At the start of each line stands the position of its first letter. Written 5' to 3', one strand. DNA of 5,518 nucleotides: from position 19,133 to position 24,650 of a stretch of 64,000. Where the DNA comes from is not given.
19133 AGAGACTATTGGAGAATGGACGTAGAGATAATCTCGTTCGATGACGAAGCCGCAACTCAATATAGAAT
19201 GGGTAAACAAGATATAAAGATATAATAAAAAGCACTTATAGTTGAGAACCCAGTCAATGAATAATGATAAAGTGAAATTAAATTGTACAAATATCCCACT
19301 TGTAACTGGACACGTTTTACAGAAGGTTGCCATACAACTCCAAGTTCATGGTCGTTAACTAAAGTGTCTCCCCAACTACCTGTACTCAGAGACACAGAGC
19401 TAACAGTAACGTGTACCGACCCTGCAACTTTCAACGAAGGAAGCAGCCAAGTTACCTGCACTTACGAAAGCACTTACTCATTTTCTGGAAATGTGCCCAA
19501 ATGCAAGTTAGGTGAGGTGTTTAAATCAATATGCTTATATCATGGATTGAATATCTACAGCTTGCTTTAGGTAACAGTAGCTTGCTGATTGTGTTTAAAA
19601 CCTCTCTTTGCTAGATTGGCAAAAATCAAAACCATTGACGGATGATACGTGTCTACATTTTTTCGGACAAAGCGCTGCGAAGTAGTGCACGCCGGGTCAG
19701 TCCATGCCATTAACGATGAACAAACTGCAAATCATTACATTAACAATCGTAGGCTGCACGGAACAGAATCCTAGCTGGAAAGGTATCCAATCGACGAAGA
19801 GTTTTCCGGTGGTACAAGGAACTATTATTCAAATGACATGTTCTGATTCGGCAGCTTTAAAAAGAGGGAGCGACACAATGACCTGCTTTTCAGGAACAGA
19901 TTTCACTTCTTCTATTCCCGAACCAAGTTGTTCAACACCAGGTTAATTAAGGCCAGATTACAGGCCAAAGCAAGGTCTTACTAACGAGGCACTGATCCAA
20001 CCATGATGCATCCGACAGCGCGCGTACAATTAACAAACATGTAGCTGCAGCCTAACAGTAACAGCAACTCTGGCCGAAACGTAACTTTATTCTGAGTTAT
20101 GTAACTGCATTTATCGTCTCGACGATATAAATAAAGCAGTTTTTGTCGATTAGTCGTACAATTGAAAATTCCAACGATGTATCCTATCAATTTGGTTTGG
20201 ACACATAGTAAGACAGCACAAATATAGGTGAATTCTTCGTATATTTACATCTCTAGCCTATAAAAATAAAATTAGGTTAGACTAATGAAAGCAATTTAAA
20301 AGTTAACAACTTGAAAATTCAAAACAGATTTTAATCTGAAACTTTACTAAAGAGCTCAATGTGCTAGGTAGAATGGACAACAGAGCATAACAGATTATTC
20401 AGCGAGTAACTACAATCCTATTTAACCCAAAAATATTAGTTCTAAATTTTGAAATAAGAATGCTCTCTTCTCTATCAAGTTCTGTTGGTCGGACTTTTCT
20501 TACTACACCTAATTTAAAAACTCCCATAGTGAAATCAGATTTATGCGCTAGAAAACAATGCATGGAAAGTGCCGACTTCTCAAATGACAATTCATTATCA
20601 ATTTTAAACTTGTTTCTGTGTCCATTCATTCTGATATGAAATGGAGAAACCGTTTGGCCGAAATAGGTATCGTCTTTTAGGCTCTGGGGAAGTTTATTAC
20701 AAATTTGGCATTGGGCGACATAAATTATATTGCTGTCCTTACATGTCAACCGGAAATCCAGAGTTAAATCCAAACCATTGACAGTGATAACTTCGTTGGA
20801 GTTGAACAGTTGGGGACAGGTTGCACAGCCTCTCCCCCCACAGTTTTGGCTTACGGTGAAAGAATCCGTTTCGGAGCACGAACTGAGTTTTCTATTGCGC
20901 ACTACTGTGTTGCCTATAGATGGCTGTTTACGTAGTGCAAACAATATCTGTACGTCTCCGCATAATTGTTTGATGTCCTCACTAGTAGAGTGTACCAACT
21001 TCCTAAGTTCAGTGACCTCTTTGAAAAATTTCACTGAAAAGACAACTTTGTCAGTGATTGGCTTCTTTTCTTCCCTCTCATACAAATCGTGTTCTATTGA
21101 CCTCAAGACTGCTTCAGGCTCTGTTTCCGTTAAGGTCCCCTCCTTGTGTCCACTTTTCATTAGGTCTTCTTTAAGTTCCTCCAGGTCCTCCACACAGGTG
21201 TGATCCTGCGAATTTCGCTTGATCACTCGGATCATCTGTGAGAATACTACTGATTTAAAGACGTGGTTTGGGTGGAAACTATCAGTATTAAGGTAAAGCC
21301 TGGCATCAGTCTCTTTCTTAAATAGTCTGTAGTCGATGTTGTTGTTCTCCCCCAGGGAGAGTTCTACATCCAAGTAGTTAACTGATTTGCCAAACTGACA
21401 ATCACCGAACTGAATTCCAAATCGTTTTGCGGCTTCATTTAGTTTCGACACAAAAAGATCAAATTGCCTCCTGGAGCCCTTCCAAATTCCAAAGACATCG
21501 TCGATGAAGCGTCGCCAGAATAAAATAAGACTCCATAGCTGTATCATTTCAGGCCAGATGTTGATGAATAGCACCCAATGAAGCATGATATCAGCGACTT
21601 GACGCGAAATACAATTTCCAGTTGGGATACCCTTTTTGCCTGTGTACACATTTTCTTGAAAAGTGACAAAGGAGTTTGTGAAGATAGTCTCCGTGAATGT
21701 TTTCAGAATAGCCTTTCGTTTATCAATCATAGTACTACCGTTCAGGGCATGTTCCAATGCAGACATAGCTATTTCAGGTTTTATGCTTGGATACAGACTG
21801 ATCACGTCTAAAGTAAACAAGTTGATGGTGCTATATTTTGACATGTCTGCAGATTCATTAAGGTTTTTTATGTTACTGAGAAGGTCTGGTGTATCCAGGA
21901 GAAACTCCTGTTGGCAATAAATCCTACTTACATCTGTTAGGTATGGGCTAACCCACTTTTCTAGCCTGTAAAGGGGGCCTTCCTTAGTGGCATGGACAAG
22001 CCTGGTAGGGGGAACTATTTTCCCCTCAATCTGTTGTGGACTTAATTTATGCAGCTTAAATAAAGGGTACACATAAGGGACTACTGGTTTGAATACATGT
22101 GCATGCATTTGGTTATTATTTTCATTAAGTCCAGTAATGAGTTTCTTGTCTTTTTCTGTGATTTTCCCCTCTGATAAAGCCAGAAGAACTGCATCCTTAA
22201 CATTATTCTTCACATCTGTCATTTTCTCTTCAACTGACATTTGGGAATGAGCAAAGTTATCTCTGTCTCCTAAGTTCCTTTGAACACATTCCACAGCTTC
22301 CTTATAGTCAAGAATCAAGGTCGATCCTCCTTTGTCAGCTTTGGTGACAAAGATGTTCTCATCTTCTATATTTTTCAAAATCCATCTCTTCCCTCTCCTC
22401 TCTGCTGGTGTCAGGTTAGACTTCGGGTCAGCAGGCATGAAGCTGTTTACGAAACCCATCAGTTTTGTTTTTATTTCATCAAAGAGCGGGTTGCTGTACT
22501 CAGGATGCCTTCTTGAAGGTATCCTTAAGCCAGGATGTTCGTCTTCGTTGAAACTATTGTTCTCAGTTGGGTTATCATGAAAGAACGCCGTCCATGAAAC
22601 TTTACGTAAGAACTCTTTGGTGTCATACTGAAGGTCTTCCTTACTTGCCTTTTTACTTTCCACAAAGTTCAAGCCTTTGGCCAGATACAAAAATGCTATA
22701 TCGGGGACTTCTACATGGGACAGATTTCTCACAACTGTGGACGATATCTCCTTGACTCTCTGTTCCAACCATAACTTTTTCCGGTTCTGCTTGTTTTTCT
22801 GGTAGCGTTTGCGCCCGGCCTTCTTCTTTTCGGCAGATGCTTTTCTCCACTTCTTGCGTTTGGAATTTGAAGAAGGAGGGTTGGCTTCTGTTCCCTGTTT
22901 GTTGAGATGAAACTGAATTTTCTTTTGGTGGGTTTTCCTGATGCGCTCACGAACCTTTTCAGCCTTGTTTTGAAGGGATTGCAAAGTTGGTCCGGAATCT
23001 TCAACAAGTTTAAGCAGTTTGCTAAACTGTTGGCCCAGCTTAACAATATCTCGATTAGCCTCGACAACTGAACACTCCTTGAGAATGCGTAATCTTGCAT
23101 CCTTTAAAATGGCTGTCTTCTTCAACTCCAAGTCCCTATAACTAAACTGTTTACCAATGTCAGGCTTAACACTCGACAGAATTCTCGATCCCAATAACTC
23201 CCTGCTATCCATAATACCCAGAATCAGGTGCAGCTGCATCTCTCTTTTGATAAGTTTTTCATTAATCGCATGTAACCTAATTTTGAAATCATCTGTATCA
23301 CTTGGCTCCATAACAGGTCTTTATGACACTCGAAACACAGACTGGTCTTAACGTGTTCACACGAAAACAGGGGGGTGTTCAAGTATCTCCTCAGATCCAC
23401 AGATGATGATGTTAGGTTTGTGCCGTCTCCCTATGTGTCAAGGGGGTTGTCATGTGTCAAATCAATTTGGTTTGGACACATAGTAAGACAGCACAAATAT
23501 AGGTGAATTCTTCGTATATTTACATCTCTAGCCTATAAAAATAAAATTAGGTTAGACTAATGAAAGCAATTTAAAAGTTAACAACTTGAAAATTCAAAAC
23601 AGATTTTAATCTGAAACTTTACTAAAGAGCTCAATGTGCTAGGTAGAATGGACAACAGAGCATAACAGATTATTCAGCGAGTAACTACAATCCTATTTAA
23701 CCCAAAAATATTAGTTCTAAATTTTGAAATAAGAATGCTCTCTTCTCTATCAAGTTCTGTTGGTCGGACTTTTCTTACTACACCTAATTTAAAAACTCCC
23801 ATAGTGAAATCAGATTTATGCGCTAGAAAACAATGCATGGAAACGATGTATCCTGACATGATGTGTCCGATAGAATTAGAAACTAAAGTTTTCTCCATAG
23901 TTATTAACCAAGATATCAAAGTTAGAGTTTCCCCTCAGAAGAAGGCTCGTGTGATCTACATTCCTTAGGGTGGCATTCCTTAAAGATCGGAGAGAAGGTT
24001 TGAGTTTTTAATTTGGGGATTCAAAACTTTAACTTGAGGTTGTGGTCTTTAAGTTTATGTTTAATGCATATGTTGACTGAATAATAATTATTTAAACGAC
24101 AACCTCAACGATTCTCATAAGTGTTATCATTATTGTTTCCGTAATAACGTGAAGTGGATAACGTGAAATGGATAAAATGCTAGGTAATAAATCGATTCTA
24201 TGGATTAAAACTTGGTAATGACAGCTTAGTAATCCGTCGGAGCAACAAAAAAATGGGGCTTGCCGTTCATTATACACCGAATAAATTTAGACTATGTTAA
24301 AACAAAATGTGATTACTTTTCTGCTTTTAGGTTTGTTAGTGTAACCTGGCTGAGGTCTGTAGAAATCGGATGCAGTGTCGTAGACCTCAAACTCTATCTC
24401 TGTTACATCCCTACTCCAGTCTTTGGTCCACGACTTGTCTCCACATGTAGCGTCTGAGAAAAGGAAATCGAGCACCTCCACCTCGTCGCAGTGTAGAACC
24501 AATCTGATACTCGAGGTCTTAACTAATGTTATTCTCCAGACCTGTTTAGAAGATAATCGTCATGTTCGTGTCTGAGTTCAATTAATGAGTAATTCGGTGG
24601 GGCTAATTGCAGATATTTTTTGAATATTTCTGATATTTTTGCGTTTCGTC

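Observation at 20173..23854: Apparently intact Penelope-like element with the characteristic partial-tandem pLTR and a 12-13 bp target-site duplication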

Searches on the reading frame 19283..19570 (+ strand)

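Call 88: search_protein_families(library=pfam, proteins=[window:19283-19570:+], max_evalue=1)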
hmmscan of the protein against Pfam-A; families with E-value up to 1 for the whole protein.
window:19283-19570:+ (95 aa): 1 family
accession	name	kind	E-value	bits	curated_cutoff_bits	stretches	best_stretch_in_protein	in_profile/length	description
PF04925.20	SHQ1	-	0.063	13.3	22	1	11-39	54-82/186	SHQ1 protein, Shq1 domain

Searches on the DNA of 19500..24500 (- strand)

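Call 5: search_rna_families(source=window, start=19500, end=24500, threshold=evalue, max_evalue=1, show_alignments=4)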
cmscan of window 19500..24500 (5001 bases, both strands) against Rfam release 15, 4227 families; matches with E-value up to 1: 1.
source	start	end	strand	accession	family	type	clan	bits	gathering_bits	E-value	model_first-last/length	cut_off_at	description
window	22063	22174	-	RF02158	NPPA-AS1_3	Gene; lncRNA;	-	18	55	0.92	1-108/108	no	NPPA antisense RNA 1 conserved region 3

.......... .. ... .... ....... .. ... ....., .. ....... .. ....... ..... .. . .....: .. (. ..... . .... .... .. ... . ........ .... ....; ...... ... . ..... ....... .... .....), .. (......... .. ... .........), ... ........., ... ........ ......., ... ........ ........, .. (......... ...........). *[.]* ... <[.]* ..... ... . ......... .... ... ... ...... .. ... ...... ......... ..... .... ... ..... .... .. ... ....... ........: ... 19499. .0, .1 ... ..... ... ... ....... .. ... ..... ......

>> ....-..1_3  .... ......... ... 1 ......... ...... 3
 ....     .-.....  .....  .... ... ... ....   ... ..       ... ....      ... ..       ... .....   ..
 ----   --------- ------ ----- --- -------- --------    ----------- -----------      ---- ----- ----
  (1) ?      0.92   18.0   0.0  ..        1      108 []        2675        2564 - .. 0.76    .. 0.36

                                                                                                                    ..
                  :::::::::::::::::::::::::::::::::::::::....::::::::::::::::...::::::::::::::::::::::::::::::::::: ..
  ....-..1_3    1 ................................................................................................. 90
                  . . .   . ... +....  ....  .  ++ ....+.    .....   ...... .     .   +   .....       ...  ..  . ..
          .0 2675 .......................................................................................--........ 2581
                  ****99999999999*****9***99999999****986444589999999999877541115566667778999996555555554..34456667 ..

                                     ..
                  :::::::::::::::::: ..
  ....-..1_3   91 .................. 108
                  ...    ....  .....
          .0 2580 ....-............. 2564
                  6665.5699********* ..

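Call 24: search_rna_families(source=window, start=23250, end=23900, threshold=evalue, max_evalue=10, show_alignments=3)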
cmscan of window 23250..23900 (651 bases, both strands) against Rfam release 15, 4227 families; matches with E-value up to 10: 5.
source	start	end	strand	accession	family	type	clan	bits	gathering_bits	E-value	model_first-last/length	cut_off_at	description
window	23417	23497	+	RF03722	MIR4378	Gene; miRNA;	-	22.4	90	0.15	1-91/91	no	MIR4378 microRNA precursor family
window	23571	23665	-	RF01198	snoR69Y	Gene; snRNA; snoRNA; CD-box;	CL00051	15.3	45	9.4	1-99/99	no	Small nucleolar RNA snoR69Y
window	23417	23497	+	RF04209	MIR7533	Gene; miRNA;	-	14.7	230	2.5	1-249/249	no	MIR7533 microRNA precursor family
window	23416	23496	-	RF04127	MIR8007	Gene; miRNA;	-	14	195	5.2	1-226/226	no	MIR8007 microRNA precursor family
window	23550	23633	-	RF02150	MESTIT1_3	Gene; lncRNA;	-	11.8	60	8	1-99/99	no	MEST intronic transcript 1, antisense RNA conserved region 3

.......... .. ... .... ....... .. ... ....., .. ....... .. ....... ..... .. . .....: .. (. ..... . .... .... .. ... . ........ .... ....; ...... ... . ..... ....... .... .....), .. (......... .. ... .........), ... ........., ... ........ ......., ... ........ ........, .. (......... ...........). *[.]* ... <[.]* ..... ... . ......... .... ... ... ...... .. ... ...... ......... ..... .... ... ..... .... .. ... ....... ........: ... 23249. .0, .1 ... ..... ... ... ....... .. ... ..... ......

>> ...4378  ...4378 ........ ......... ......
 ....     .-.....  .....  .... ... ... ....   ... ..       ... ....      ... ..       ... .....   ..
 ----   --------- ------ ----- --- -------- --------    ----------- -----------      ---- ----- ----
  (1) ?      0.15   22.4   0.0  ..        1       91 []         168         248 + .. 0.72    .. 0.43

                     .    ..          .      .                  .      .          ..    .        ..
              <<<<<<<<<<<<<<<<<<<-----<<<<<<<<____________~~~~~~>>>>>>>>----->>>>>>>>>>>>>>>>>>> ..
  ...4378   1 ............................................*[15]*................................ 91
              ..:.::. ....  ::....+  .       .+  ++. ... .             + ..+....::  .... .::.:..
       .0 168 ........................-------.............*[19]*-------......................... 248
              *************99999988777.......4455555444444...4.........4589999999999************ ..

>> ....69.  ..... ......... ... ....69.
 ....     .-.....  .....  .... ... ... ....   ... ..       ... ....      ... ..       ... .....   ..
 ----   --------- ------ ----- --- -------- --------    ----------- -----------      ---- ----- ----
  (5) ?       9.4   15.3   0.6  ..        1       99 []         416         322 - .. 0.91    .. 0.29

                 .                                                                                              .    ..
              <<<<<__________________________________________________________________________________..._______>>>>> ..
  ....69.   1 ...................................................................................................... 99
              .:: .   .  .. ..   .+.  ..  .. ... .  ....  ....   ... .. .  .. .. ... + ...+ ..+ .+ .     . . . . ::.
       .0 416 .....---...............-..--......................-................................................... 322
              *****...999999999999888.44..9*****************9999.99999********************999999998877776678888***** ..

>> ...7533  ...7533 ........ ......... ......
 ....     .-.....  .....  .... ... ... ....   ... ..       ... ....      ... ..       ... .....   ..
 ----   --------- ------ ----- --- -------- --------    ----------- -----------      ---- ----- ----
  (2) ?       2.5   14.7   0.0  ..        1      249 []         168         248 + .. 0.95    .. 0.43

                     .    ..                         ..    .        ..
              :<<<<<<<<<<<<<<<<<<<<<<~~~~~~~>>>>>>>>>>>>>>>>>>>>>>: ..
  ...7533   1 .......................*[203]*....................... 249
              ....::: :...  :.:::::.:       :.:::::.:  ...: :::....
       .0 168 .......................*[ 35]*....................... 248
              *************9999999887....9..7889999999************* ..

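Call 48: search_rna_families(sources=[L001, L003, L004, L005], threshold=evalue, max_evalue=1)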
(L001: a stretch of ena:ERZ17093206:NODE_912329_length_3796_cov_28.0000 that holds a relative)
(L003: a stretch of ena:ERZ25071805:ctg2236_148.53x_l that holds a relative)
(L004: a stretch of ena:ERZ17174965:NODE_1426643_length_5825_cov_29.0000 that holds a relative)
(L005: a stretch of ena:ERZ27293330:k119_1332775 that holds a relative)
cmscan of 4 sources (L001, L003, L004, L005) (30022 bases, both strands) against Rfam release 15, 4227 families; matches with E-value up to 1: 1.
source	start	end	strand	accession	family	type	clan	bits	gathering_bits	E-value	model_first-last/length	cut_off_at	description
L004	4276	4342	-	RF00801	mir-280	Gene; miRNA;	-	26.6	70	0.67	1-83/83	no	mir-280 microRNA precursor family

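Call 61: search_rna_families(sources=[L009, L010, L011, L012, L013, L014, L015, L016, L017, L018, L019, L020, L021, L022], threshold=evalue, max_evalue=1, show_alignments=3)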
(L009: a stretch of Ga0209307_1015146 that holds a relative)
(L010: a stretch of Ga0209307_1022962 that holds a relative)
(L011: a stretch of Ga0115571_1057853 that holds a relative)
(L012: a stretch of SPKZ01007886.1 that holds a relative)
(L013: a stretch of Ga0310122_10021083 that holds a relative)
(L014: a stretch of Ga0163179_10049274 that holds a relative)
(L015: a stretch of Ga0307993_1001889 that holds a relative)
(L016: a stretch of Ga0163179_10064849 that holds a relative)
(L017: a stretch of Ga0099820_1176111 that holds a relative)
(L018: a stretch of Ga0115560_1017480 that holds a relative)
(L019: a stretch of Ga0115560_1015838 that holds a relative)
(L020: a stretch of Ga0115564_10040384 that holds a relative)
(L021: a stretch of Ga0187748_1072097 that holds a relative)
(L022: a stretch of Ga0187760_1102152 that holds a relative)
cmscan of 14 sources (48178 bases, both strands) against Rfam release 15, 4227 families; matches with E-value up to 1: 1.
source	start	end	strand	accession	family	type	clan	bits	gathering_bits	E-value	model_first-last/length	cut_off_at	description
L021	4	23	+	RF02914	DUF805b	Cis-reg;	CL00115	19.3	35.6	0.58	2-21/35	no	DUF805b RNA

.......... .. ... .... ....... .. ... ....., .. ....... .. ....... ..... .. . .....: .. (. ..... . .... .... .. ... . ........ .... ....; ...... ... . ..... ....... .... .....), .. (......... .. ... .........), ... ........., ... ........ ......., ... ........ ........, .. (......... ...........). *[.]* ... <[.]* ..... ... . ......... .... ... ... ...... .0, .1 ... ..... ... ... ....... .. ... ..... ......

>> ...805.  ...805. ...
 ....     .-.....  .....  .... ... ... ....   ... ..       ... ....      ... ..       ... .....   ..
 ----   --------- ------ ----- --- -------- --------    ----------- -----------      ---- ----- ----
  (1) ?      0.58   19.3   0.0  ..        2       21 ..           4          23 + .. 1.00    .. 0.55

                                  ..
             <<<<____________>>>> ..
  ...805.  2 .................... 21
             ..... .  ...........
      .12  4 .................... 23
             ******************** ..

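Call 62: search_rna_families(sources=[L023, L024, L025, L026, L027, L028, L029, L030, L031, L032, L033, L034, L035, L036, L037, L038], threshold=evalue, max_evalue=1, show_alignments=3)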
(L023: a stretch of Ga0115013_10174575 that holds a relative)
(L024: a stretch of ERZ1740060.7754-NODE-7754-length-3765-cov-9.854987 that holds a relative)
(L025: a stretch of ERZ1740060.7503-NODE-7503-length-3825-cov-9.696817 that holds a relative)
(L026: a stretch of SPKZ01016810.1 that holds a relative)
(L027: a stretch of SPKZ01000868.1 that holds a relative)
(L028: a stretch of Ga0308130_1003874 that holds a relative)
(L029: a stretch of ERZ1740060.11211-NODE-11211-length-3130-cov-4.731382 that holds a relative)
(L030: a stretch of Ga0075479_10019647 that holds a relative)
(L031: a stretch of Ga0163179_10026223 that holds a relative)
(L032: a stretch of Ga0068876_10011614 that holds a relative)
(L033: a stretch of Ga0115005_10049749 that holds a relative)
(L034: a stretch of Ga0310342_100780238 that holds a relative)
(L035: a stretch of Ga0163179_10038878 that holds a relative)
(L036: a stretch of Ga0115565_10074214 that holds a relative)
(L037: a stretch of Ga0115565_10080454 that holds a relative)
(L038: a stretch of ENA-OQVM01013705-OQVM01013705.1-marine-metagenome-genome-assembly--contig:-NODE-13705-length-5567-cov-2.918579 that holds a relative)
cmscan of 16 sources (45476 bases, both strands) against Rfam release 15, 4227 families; matches with E-value up to 1: 0.
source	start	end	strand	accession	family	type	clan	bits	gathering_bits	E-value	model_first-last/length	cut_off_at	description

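Call 76: build_rna_model(alignment_id=A3, structure=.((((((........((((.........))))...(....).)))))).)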
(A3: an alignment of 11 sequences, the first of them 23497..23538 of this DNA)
Model R1 built from alignment A3 (11 sequences, 49 columns); structure: as given.
model positions 42; base pairs 11; branch points 1; effective number of sequences 11; information 0.974 bits per position. Calibrated on 0.2 Mb of random sequence (short: E-values are rough).
structure used (alignment columns):
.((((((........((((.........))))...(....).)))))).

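Call 77: search_with_rna_model(model_id=R1, sources=[window, L001, L002, L003, L004, L005, L006, L007, L008, L009, L010, L011, L012, L013, L014, L015, L016, L017, L018, L019, L020, L021, L022, L023, L024, L025, L026, L027, L028, L029, L030, L031, L032, L033, L034, L035, L036, L037, L038], max_evalue=1, show_alignments=0)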
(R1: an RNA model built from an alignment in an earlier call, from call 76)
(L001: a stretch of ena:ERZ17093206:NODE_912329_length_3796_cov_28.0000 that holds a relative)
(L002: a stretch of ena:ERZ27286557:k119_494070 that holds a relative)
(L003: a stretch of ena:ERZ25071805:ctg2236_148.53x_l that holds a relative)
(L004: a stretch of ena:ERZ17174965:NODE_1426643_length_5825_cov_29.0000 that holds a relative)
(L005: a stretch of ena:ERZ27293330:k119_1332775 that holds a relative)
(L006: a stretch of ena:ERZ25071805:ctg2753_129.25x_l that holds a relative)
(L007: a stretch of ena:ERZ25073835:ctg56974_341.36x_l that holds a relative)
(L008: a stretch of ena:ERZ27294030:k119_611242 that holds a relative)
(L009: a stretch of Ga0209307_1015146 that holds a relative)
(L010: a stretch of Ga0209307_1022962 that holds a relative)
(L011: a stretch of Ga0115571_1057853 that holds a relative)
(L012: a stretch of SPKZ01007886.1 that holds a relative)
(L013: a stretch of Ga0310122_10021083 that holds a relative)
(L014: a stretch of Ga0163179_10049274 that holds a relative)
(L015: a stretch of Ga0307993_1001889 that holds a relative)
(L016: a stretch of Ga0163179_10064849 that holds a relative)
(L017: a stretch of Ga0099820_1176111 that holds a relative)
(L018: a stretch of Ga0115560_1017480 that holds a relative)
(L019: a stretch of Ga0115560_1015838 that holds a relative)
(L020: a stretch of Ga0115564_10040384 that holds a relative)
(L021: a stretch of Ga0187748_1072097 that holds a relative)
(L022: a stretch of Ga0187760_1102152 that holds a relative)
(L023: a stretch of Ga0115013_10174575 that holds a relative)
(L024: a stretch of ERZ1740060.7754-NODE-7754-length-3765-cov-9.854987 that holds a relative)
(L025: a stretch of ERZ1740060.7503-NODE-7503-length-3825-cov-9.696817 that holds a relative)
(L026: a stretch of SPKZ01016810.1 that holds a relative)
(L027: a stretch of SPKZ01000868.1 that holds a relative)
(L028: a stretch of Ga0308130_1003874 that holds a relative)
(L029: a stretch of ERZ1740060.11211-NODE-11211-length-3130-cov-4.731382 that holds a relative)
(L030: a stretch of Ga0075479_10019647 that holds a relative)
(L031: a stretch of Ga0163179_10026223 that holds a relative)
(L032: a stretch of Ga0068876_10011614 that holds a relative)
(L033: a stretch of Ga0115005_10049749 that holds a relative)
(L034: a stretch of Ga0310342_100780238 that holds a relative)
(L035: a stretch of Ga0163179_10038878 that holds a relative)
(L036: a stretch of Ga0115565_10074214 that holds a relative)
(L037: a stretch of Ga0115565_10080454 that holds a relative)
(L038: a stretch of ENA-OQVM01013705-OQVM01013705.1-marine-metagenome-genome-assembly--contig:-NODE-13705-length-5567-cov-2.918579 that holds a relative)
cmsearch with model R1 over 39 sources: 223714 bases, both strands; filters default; matches with E-value up to 1: 24.
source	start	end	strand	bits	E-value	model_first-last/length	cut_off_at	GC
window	20222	20263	-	53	9.4e-13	1-42/42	no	0.29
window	23497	23538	-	53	9.4e-13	1-42/42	no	0.29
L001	3318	3359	+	50.7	5.1e-12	1-42/42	no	0.31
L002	81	122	+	50.7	5.1e-12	1-42/42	no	0.31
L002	3419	3460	+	50.7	5.1e-12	1-42/42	no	0.31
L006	8296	8342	+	48.9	1.7e-11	1-42/42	no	0.3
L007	8843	8884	+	48.9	1.8e-11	1-42/42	no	0.29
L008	207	252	+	48.6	2.3e-11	1-42/42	no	0.3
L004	30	78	+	45.5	1.9e-10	1-42/42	no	0.39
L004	3426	3474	+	45.5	1.9e-10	1-42/42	no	0.39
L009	52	92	+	45.1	2.7e-10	1-42/42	no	0.39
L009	3444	3484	+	45.1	2.7e-10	1-42/42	no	0.39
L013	2255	2293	+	41.1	4.4e-09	1-42/42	no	0.41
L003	2108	2148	+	41.1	4.6e-09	1-42/42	no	0.39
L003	5752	5792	+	41.1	4.6e-09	1-42/42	no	0.39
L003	9363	9403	+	41.1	4.6e-09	1-42/42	no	0.39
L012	3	42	+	40.7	5.9e-09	1-42/42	no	0.3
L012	3205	3244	+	40.7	5.9e-09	1-42/42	no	0.3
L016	859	901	+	39.1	1.9e-08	1-42/42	no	0.4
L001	1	21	+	17.5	0.089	22-42/42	5'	0.33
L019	3362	3397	+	16.5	0.18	1-42/42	no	0.31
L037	188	223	+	16.1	0.23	1-42/42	no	0.36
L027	2775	2823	+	15.6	0.33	1-42/42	no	0.35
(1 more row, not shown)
